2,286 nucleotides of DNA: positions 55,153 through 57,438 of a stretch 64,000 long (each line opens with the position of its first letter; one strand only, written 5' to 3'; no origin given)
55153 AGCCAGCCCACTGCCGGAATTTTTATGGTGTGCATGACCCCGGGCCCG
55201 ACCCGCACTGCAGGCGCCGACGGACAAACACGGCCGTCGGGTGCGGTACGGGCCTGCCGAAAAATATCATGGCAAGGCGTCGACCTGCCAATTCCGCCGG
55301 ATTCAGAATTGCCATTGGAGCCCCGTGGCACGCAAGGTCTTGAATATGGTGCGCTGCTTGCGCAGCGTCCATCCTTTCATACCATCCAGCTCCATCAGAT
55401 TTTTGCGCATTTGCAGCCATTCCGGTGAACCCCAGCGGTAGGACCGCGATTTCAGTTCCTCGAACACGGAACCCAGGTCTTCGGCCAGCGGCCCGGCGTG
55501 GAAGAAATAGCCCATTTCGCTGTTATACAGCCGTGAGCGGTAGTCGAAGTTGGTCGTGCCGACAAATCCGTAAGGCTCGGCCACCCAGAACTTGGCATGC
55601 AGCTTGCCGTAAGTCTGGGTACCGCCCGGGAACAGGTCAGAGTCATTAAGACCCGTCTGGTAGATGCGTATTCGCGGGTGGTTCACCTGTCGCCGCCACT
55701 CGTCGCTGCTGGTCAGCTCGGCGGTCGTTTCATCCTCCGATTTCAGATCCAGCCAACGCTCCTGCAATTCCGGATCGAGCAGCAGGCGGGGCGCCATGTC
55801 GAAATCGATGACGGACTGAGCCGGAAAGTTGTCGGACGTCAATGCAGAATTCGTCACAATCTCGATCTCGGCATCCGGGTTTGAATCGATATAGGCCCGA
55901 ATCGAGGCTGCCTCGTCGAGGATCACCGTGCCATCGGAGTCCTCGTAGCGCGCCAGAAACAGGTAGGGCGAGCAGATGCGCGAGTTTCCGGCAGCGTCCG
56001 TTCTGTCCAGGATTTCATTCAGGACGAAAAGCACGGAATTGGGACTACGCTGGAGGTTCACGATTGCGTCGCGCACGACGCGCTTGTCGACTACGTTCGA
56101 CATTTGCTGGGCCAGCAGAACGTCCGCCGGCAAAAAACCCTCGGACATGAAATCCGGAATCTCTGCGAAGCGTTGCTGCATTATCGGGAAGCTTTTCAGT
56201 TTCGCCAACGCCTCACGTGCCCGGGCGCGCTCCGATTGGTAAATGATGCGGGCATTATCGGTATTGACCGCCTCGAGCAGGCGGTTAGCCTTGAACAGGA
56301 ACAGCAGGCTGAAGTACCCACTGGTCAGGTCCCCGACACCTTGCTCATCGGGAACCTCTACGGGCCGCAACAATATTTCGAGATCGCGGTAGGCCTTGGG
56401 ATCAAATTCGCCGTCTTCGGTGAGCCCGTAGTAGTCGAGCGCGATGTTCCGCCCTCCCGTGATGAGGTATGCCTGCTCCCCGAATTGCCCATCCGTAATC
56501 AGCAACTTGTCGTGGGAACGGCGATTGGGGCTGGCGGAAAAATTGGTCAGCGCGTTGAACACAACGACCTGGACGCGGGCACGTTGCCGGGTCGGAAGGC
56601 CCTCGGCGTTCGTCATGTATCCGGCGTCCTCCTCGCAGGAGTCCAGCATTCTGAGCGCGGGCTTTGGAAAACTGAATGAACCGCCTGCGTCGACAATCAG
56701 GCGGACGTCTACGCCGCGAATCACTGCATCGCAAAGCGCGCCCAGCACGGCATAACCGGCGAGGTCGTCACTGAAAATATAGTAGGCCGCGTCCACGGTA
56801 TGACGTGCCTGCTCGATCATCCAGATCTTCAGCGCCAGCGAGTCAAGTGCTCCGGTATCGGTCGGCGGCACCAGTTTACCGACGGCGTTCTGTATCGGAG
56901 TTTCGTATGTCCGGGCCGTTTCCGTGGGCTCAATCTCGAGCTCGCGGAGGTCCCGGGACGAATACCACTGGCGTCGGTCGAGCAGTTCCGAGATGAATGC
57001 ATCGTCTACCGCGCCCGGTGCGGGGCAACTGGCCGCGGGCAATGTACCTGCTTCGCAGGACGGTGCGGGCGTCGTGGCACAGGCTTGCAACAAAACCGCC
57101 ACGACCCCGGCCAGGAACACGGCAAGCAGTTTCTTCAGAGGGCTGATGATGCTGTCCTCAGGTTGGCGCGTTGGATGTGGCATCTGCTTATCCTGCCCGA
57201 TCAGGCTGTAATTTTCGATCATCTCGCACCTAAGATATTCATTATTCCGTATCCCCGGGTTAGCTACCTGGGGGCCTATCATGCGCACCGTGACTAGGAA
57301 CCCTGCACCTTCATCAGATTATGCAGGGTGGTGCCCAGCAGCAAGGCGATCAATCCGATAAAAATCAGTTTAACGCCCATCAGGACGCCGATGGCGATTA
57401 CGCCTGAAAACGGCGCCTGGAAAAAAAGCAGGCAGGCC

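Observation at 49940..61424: Dense envelope phospholipid-enzyme cluster: four HKD/PLD proteins, lipin-like phosphatase, EEP phosphodiesterase, HdeD, AI-2E permease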

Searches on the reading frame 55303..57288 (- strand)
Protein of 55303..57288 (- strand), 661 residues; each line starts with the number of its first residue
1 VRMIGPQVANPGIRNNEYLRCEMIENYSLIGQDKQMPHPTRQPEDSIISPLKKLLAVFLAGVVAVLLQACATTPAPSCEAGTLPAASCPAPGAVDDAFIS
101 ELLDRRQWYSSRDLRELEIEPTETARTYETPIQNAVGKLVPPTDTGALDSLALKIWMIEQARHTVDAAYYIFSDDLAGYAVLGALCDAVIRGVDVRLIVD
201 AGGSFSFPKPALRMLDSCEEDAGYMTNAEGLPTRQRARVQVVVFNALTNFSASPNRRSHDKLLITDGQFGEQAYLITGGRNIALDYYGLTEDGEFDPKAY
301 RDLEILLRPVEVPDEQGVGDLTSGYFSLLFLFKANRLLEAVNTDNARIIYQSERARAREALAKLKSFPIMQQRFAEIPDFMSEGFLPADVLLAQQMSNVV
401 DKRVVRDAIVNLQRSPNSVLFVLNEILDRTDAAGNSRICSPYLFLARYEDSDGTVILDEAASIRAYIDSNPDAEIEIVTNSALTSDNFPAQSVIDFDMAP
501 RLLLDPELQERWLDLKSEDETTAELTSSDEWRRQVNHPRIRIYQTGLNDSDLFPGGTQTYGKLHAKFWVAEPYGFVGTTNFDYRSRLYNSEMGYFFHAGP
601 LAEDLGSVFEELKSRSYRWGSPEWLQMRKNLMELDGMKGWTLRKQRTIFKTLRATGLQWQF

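Call 3: search_protein_families(library=pfam, proteins=[window:55303-57288:-], max_evalue=0.01)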
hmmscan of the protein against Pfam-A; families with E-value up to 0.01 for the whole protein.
window:55303-57288:- (661 aa): 1 family
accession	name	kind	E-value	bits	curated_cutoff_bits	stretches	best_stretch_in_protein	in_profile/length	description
PF13091.12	PLDc_2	-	9e-16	58.4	27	2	157-282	4-100/132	PLD-like domain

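Call 4: search_protein_families(library=ncbifam, proteins=[window:55303-57288:-], max_evalue=0.01)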
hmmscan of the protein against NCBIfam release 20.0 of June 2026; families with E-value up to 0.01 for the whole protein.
window:55303-57288:- (661 aa): 4 families
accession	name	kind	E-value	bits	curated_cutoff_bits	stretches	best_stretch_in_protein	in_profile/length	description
TIGR04265.1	bac_cardiolipin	equivalog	1.6e-11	43.8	290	1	155-289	135-247/483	cardiolipin synthase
NF009107.0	PRK12452.1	equivalog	4.8e-09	35.5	787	1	155-289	156-268/509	cardiolipin synthase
NF038319.1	DISARM_DrmC_I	equivalog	1.2e-07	31.6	133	1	515-613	143-235/236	DISARM system phospholipase D-like protein DrmC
NF008427.0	PRK11263.1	equivalog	0.0047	16.1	281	0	157-206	27-76/409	cardiolipin synthase ClsB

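Call 8: find_encoding_contigs(protein=window:55303-57288:-, flank=10000, max_places=6)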
Protein window:55303-57288:- (661 aa): no gene with exactly this product is on record in the collection.

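Call 17: find_homologous_proteins(query=window:55303-57183:-, max_evalue=0.001)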
Query window:55303-57183:- (626 aa): 885 proteins with E <= 0.001 among 8000 candidates; the best 120 are listed.
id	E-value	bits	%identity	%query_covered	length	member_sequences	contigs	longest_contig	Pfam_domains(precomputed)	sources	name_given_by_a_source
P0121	0.0e+0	1327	93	100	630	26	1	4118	PF13091.13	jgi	jgi:phosphatidylserine/phosphatidylglycerophosphate/cardiolipin synthase-like enzyme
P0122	0.0e+0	1310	92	100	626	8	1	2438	PF13091.13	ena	-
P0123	0.0e+0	1127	78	99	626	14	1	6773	PF13091.13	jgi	jgi:phosphatidylserine/phosphatidylglycerophosphate/cardiolipin synthase-like enzyme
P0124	0.0e+0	1115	80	95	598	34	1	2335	PF13091.13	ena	-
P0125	0.0e+0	1092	76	100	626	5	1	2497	PF13091.13,PF00614.29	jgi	jgi:phosphatidylserine/phosphatidylglycerophosphate/cardiolipin synthase-like enzyme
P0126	0.0e+0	1053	75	97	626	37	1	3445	PF13091.13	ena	-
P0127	0.0e+0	1051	75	97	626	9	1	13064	PF13091.13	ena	-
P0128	0.0e+0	1042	72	100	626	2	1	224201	PF13091.13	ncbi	-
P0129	0.0e+0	1041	75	97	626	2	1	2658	PF13091.13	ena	-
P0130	0.0e+0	1040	72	100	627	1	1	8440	PF13091.13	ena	-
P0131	0.0e+0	1034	74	97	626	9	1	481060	PF13091.13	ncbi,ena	-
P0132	6.9e-274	928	66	96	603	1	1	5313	PF13091.13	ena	-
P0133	1.1e-253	861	74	82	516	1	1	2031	PF13091.13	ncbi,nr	ncbi:MAG: phospholipase D-like domain-containing protein, partial [Woeseiaceae bacterium]|nr:phospho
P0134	5.5e-214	730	55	94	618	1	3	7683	PF13091.13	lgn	-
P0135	7.5e-212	723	54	98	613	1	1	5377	PF13091.13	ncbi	-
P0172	1.4e-207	709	52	95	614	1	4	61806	PF13091.13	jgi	-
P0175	2.1e-207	709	51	98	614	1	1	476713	PF13091.13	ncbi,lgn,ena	-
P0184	2.7e-206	705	52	92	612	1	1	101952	PF13091.13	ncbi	-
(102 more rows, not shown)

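Call 19: find_encoding_contigs(protein=P0175, flank=10000, max_places=2)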
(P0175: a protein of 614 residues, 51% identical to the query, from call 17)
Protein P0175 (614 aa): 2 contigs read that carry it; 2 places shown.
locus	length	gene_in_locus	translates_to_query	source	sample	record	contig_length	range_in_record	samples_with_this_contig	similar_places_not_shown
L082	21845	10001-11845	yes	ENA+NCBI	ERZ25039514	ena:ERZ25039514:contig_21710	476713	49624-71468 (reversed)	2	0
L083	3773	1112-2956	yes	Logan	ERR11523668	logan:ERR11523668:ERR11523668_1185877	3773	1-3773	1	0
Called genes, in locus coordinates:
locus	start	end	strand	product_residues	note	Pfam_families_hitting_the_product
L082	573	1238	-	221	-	-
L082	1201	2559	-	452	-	PF25183:OMP_b-brl_4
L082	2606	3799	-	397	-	PF13620:CarboxypepD_reg, PF25183:OMP_b-brl_4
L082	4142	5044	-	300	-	PF01401:Peptidase_M2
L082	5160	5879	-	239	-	PF01401:Peptidase_M2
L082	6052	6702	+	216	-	-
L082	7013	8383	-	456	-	PF14793:DUF4478, PF03641:Lysine_decarbox, PF11892:PpnN_C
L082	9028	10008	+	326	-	PF03372:Exo_endo_phos, PF14529:Exo_endo_phos_2 (faint), PF23226:Exo_endo_phos_PGAP2IP (weak)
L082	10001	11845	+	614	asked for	PF13091:PLDc_2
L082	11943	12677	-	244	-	PF00501:AMP-binding, PF13193:AMP-binding_C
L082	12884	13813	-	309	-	PF16177:ACAS_N, PF00501:AMP-binding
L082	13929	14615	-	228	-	PF00929:RNase_T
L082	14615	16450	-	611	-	PF00027:cNMP_binding, PF00571:CBS, PF03445:DUF294, PF10335:DUF294_C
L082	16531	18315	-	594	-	PF00474:SSF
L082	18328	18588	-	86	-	PF13937:DUF4212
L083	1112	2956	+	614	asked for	PF13091:PLDc_2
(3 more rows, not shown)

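Call 20: find_encoding_contigs(protein=P0184, flank=10000, max_places=2)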
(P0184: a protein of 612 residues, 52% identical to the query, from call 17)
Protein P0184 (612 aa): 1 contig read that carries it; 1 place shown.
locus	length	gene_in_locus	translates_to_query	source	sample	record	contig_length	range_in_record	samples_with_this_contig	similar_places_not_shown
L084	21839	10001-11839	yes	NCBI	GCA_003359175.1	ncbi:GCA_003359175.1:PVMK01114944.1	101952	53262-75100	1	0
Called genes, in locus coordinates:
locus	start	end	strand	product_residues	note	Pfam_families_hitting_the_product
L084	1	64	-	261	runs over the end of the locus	PF00588:SpoU_methylase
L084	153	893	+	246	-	PF00459:Inositol_P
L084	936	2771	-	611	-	PF01401:Peptidase_M2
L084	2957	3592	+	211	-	-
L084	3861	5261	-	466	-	PF14793:DUF4478, PF03641:Lysine_decarbox, PF11892:PpnN_C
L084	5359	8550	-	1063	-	PF13620:CarboxypepD_reg, PF07715:Plug (weak), PF25183:OMP_b-brl_4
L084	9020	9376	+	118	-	-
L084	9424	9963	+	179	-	PF03372:Exo_endo_phos, PF14529:Exo_endo_phos_2 (weak)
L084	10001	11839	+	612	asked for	PF13091:PLDc_2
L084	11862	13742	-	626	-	PF16177:ACAS_N, PF00501:AMP-binding, PF13193:AMP-binding_C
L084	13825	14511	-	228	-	PF00929:RNase_T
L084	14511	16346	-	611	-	PF00027:cNMP_binding, PF00571:CBS, PF03445:DUF294, PF10335:DUF294_C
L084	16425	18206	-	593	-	PF00474:SSF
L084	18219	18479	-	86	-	PF13937:DUF4212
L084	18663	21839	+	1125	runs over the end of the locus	PF00474:SSF (faint), PF12860:PAS_7, PF00512:HisKA, PF02518:HATPase_c, PF00072:Response_reg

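Call 21: find_encoding_contigs(protein=P0172, flank=10000, max_places=2)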
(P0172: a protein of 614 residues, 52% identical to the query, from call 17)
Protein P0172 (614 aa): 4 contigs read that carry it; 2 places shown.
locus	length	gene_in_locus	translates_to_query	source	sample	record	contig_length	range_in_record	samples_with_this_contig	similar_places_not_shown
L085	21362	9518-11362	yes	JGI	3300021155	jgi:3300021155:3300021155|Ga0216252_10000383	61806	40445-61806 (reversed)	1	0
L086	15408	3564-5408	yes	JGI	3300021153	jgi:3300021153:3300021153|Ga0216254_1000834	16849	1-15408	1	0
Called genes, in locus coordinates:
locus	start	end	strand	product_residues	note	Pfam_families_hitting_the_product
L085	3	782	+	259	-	PF02666:PS_Dcarbxylase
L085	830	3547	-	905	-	-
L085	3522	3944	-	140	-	-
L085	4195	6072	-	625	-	PF01401:Peptidase_M2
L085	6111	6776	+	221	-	-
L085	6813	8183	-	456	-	PF14793:DUF4478, PF03641:Lysine_decarbox, PF11892:PpnN_C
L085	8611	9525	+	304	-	PF03372:Exo_endo_phos, PF14529:Exo_endo_phos_2 (weak)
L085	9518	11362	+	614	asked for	PF13091:PLDc_2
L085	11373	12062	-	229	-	PF00929:RNase_T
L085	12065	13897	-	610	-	PF00027:cNMP_binding, PF00571:CBS, PF03445:DUF294, PF10335:DUF294_C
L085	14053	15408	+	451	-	PF19577:DcaP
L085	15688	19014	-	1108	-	PF27051:TamB_N, PF04357:TamB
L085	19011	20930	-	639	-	PF17243:POTRA_TamA_1, PF07244:POTRA (faint), PF01103:Omp85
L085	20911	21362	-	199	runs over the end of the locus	-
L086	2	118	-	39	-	?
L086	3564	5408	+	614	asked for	PF13091:PLDc_2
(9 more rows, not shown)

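Call 22: search_solved_structures(query=window:55303-57183:-, max_evalue=1)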
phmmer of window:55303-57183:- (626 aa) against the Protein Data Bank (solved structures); distinct sequences matched with E-value up to 1: 10.
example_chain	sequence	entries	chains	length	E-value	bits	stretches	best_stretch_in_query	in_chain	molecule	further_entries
9vbj_A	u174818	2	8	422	1.7e-05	26.7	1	518-575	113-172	5'-3' exonuclease PLD4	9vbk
8v08_A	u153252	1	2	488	2.6e-05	26.2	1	518-575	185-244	5'-3' exonuclease PLD4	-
8q1k_A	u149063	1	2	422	0.00036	22.4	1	523-576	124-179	5'-3' exonuclease PLD3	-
8s86_A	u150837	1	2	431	0.00037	22.3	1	523-576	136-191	5'-3' exonuclease PLD3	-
8q1x_A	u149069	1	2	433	0.00038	22.3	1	523-576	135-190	5'-3' exonuclease PLD3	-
9vbg_A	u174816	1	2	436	0.00038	22.3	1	523-576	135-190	5'-3' exonuclease PLD3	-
8v05_A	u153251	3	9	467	0.00039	22.3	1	523-576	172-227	5'-3' exonuclease PLD3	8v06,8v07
8v5t_A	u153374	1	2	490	0.00047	22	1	523-576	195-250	5'-3' exonuclease PLD3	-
30ie_B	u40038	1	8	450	0.015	17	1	526-576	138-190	Virion nicking-joining enzyme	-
2rms_B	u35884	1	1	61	0.21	13.2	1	28-60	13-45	MSin3A-binding protein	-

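Call 39: find_related_loci(query=A3, collection=metagenome_contigs, flank=8000)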
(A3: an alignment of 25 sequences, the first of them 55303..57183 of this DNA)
Query A3 (626 aa) in metagenome_contigs; peptide patterns used: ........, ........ (x = any residue, [..] = any of these).
371 stretches matched a pattern; 230 encode a relative of the query (tblastn E <= 1e-3); the best 80 are kept; 80 distinct loci.
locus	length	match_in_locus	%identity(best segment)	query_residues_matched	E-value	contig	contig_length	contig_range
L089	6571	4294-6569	71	1-626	0e+0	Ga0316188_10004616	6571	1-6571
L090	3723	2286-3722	73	21-499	0e+0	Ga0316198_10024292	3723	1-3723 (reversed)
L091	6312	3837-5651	52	20-626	0e+0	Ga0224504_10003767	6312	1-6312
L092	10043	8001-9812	53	21-626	0e+0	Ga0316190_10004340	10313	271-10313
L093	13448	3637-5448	53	21-626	0e+0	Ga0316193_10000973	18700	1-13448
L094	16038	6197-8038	51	12-626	0e+0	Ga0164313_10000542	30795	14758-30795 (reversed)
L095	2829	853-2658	52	24-626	0e+0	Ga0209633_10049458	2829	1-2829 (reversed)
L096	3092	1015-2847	51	9-626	0e+0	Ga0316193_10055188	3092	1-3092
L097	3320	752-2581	51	12-626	0e+0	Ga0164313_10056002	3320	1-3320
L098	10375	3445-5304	50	2-626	0e+0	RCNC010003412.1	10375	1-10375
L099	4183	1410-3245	51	5-626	0e+0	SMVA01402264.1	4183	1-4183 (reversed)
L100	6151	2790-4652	50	5-626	0e+0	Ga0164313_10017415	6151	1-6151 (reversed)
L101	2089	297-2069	51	34-626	0e+0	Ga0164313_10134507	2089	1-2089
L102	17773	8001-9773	51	34-626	0e+0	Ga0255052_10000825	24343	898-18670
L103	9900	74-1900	52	14-626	0e+0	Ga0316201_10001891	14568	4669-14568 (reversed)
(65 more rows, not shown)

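Call 68: predict_structure(alignment_id=A3)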
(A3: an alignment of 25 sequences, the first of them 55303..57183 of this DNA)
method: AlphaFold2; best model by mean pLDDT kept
length: 626 residues; sequences in the alignment: 25
mean_pLDDT: 81.2   pTM: 0.84
mean pLDDT of the five models: 81.2, 75.0, 65.6, 61.8, 56.6
residues with pLDDT >= 90: 245; 70-90: 243; 50-70: 100; < 50: 38
segments of 3 or more residues with pLDDT < 50: 1-13, 37-39, 46-49, 211-221
pLDDT, mean of each block of 10 residues (from residue 1): 39 60 79 53 49 75 92 87 82 74 92 95 96 88 96 96 73 82 90 91 87 41 73 86 82 92 89 68 75 82 86 93 98 97 93 82 59 62 59 67 85 77 83 87 82 81 92 94 92 95 93 83 84 89 61 67 93 93 93 88 87 86 58
secondary structure, 60 per line:
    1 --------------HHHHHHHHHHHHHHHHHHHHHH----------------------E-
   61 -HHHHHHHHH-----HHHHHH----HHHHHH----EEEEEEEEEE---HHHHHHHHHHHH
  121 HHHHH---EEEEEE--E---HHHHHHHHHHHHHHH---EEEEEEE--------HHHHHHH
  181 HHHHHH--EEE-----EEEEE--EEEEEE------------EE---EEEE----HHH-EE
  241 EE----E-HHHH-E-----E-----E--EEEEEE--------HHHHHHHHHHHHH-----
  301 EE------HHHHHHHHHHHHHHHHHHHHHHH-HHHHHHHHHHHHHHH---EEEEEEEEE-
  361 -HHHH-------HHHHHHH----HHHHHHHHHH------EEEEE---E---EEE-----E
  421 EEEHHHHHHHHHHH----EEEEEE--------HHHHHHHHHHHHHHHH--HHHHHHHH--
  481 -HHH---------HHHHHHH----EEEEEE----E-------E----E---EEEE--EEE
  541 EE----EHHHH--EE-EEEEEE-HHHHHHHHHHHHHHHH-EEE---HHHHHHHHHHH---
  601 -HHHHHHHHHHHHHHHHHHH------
elements in order: H15-36 H62-70 H76-81 H86-91 E96-105 H109-125 E129-134 H141-155 E159-165 H174-186 E189-191 E197-201 E204-209 E227-230 E239-242 H249-252 E269-274 H283-295 H309-331 H333-347 E351-359 H362-365 H373-379 H384-393 E400-404 E412-414 E420-423 H424-434 E439-444 H453-468 H471-478 H494-500 E505-510 E532-535 E538-542 H548-551 E557-562 H564-579 E581-583 H587-597 H602-620
